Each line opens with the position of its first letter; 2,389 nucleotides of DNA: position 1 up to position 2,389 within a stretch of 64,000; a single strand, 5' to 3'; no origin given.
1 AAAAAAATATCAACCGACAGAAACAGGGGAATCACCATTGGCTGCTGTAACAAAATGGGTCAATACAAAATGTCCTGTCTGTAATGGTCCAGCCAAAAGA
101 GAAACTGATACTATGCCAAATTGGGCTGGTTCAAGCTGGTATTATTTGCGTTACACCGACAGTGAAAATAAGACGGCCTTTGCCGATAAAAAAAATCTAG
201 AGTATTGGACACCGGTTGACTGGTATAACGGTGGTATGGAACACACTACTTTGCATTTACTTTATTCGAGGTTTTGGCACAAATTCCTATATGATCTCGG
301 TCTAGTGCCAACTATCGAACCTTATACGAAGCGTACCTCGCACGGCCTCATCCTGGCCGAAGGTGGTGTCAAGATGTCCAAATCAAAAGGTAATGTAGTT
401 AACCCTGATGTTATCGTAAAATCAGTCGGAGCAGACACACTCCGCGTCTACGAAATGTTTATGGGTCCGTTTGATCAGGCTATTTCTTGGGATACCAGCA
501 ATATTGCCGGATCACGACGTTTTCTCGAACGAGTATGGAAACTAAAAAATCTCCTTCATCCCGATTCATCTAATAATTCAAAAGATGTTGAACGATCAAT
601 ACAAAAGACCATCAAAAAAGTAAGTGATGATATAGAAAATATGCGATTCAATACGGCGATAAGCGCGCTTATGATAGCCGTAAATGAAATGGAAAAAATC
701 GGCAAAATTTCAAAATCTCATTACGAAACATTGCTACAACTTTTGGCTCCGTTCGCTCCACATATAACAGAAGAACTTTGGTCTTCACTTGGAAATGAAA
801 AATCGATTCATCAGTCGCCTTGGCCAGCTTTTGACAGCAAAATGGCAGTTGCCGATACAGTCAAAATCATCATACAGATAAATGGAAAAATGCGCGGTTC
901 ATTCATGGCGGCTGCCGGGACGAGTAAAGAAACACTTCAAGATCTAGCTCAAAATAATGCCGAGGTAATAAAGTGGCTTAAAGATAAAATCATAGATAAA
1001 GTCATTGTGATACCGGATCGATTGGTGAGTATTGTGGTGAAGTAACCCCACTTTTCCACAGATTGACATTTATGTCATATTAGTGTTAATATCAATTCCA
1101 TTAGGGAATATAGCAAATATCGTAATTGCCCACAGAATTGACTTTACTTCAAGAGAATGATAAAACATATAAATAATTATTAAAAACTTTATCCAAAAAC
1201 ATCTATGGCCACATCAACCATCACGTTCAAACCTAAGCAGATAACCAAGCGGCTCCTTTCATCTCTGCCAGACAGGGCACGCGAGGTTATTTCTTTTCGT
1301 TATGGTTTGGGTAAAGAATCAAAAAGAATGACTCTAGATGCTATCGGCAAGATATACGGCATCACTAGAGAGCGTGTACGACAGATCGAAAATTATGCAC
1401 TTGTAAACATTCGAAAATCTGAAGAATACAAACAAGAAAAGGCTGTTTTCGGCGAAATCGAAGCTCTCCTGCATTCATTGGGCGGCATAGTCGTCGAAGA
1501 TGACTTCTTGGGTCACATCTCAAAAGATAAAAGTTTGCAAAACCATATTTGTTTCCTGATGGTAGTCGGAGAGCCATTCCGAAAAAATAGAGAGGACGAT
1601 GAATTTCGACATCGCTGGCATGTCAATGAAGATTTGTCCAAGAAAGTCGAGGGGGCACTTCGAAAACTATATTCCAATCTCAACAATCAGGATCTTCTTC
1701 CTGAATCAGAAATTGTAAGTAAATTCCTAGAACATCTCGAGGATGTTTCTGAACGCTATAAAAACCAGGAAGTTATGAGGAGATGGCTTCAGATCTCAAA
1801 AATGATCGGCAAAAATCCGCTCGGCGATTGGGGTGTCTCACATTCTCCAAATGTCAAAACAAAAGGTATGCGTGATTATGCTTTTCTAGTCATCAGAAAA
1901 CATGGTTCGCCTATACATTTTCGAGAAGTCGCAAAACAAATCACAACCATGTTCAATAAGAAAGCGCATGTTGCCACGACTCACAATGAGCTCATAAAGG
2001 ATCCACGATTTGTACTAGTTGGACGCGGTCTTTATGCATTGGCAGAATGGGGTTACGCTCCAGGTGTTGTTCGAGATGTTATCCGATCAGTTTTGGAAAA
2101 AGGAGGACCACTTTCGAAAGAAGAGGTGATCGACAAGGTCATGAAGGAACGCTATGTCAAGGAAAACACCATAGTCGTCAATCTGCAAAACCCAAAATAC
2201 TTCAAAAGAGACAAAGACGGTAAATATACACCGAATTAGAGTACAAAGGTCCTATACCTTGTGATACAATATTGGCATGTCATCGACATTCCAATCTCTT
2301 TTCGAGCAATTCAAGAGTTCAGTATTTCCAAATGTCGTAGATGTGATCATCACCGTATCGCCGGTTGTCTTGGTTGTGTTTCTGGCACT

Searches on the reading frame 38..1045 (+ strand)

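Call 42: search_protein_families(library=pfam, proteins=[window:38-1045:+])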
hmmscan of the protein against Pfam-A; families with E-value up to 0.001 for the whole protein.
window:38-1045:+ (335 aa): 3 families
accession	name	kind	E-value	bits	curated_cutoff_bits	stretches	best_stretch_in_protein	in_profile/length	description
PF08264.19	Anticodon_1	-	6.1e-25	88.3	25.1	1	184-296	4-143/148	Anticodon-binding domain of tRNA ligase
PF00133.28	tRNA-synt_1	-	1.3e-13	51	22.7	1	17-151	290-413/414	tRNA synthetases class I (I, L, M and V)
PF09334.17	tRNA-synt_1g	-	1.7e-05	24.2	20.1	1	80-155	300-370/391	tRNA synthetases class I (M)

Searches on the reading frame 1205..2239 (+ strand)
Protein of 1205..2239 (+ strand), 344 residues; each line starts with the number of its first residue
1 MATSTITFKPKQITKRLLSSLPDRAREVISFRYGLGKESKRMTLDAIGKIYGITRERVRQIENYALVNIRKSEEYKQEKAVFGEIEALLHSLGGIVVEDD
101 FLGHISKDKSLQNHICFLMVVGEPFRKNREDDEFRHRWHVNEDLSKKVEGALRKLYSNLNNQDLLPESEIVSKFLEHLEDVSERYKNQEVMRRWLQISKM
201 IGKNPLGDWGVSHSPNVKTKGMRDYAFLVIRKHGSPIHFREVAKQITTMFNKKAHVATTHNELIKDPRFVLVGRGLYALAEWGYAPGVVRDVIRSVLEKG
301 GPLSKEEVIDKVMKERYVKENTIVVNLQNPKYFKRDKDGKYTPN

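Call 39: find_encoding_contigs(protein=window:1205-2239:+, flank=10000, max_places=5)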
Protein window:1205-2239:+ (344 aa): 1 contig read that carries it; 1 place shown.
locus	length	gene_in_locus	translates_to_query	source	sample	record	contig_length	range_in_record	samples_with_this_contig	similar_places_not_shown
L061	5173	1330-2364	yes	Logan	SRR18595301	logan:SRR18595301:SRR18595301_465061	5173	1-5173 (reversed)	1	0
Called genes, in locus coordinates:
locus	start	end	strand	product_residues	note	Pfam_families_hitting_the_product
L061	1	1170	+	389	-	?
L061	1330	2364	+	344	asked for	PF04545:Sigma70_r4, PF05066:HARE-HTH (faint)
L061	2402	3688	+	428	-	PF26449:DUF8128 (weak)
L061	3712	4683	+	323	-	PF02618:YceG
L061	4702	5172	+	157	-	?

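Call 42: search_protein_families(library=pfam, proteins=[window:1205-2239:+])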
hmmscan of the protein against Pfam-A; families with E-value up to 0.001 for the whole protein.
window:1205-2239:+ (344 aa): 2 families
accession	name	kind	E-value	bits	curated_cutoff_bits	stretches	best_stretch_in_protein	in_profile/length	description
PF04545.22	Sigma70_r4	-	2.1e-15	56.4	24.1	1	17-71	1-50/50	Sigma-70, region 4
PF05066.19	HARE-HTH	-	4.3e-07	30.7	25.9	1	222-282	3-71/71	HB1, ASXL, restriction endonuclease HTH domain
